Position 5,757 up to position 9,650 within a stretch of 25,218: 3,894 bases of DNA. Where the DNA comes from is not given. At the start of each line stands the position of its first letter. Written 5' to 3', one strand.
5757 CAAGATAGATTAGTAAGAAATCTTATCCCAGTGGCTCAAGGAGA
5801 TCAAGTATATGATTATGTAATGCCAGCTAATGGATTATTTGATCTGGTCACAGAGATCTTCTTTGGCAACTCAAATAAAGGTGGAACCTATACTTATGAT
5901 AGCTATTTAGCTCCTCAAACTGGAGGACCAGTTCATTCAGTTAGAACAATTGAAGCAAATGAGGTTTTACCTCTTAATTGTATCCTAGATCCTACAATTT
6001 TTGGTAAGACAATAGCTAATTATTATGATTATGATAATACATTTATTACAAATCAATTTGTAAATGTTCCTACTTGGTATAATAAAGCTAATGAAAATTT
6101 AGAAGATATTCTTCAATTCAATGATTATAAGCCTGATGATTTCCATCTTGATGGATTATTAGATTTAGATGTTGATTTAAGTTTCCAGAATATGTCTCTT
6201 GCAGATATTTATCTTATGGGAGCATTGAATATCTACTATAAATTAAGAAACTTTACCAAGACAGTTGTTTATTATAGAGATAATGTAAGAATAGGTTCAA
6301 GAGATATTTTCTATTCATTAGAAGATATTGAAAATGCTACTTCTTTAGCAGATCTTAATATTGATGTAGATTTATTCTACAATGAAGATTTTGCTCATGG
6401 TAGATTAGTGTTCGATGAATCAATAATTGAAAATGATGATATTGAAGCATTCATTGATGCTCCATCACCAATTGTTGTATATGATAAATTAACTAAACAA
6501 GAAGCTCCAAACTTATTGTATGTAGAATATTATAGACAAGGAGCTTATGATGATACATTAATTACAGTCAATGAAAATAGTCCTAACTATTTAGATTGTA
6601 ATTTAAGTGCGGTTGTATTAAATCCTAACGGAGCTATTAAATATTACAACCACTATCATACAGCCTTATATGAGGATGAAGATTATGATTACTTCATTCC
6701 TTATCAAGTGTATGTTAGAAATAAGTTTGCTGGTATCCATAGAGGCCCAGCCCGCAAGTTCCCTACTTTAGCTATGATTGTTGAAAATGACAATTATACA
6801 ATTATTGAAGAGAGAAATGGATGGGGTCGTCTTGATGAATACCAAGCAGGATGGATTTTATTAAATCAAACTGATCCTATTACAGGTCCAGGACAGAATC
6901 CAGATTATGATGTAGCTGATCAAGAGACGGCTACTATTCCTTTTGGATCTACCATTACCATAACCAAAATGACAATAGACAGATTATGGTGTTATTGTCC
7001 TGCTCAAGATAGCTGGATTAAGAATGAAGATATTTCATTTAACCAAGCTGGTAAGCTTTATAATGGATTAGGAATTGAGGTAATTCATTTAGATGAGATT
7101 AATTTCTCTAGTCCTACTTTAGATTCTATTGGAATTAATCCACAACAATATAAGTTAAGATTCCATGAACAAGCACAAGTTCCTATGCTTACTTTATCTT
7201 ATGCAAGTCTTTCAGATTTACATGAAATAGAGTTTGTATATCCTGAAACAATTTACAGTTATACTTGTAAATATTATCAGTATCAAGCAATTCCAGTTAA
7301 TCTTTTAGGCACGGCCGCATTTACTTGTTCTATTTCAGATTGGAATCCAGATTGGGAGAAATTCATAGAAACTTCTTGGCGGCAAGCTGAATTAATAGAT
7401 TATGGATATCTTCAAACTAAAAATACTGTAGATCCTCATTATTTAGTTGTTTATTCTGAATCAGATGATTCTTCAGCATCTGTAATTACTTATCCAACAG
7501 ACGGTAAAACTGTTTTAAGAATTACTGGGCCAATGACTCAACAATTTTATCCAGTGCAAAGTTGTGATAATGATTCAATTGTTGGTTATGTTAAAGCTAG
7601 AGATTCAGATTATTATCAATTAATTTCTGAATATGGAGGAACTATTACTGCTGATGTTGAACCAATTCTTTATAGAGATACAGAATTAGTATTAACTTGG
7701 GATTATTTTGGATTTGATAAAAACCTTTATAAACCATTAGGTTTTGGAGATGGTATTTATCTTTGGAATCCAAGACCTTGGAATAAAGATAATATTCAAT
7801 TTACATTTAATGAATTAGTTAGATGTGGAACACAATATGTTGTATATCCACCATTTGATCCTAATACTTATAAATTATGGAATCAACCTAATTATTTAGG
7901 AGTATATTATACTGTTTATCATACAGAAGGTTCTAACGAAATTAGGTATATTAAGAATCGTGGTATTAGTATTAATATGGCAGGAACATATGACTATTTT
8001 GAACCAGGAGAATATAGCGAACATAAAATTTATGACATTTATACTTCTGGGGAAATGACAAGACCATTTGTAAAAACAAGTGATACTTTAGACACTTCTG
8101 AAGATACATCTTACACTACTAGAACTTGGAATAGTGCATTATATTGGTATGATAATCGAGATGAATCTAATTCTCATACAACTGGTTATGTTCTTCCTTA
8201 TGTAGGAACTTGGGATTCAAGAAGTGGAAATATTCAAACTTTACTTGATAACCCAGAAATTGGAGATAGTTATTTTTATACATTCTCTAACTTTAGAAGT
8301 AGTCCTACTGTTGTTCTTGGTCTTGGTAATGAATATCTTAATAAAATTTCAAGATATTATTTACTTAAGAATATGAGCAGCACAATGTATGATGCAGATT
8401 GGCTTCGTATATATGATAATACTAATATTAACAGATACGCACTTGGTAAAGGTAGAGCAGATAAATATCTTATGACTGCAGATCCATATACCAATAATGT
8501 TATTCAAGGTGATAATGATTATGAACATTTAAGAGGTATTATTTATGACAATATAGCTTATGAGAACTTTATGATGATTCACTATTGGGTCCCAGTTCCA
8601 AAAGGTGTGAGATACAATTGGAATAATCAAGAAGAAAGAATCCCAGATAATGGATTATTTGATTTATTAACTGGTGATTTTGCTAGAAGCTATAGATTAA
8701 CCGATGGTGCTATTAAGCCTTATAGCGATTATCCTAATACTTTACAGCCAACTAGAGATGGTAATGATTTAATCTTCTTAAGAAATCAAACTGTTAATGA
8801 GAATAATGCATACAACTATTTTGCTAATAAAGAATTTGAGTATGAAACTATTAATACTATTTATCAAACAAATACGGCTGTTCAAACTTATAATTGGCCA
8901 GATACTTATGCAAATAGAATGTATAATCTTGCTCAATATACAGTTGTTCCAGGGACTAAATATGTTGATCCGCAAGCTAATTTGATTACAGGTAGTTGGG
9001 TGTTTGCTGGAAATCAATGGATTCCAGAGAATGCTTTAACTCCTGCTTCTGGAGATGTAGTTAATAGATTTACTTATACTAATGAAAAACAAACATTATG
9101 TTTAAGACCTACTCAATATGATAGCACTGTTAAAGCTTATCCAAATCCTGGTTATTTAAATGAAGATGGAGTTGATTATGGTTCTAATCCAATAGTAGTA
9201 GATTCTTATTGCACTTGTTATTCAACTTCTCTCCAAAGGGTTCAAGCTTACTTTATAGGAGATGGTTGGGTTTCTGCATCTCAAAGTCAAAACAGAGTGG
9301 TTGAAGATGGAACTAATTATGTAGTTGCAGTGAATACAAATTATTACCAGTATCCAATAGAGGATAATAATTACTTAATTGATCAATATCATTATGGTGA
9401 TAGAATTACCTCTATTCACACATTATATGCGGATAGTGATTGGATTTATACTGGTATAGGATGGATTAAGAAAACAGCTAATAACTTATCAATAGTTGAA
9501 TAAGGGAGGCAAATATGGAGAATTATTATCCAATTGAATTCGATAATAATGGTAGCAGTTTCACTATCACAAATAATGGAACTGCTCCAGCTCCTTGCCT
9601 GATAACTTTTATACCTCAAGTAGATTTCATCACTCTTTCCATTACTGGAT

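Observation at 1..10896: Siphovirus-type tail module without a recognisable tape measure protein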

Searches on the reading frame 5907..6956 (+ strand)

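Call 11: search_protein_families(library=pfam, max_evalue=1, proteins=[window:5907-6956:+])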
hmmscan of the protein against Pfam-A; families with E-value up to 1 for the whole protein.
window:5907-6956:+ (350 aa): 0 families

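Call 12: search_protein_families(library=phrogs, max_evalue=1, proteins=[window:5907-6956:+])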
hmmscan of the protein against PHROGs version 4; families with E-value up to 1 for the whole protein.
window:5907-6956:+ (350 aa): 2 families
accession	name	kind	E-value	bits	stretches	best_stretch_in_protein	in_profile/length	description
phrog_1794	-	lysis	0.0042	17.5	1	252-319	256-324/336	amidase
phrog_18955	-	unknown function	0.16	11.5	1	277-339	219-278/483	-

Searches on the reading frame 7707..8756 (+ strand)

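Call 11: search_protein_families(library=pfam, max_evalue=1, proteins=[window:7707-8756:+])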
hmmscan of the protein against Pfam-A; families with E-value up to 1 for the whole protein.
window:7707-8756:+ (350 aa): 1 family
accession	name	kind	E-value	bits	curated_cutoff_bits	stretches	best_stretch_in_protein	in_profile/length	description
PF20577.3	Phage_ORF5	-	0.036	14.1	27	1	149-179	34-64/75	Phage ORF5 protein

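Call 12: search_protein_families(library=phrogs, max_evalue=1, proteins=[window:7707-8756:+])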
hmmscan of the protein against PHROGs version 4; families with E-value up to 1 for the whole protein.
window:7707-8756:+ (350 aa): 0 families

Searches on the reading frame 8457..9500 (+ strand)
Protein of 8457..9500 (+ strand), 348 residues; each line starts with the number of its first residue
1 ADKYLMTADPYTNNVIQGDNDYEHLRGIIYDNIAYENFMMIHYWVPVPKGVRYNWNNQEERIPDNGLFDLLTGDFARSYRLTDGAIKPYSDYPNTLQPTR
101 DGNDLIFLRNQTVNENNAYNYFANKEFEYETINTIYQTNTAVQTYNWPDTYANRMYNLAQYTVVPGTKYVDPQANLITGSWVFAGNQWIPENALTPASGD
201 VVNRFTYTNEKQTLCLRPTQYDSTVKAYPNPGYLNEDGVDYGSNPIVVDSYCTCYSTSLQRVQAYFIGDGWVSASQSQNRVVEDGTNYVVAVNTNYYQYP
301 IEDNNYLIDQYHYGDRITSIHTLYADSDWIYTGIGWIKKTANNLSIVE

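Call 11: search_protein_families(library=pfam, max_evalue=1, proteins=[window:8457-9500:+])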
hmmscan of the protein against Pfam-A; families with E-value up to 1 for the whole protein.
window:8457-9500:+ (348 aa): 0 families

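Call 12: search_protein_families(library=phrogs, max_evalue=1, proteins=[window:8457-9500:+])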
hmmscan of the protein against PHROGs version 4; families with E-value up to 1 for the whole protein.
window:8457-9500:+ (348 aa): 2 families
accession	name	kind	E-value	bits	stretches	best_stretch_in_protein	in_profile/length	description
phrog_22582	-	unknown function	0.037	15.1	1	282-309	23-50/56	-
phrog_6692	-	unknown function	0.33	11.1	1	92-127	99-134/278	-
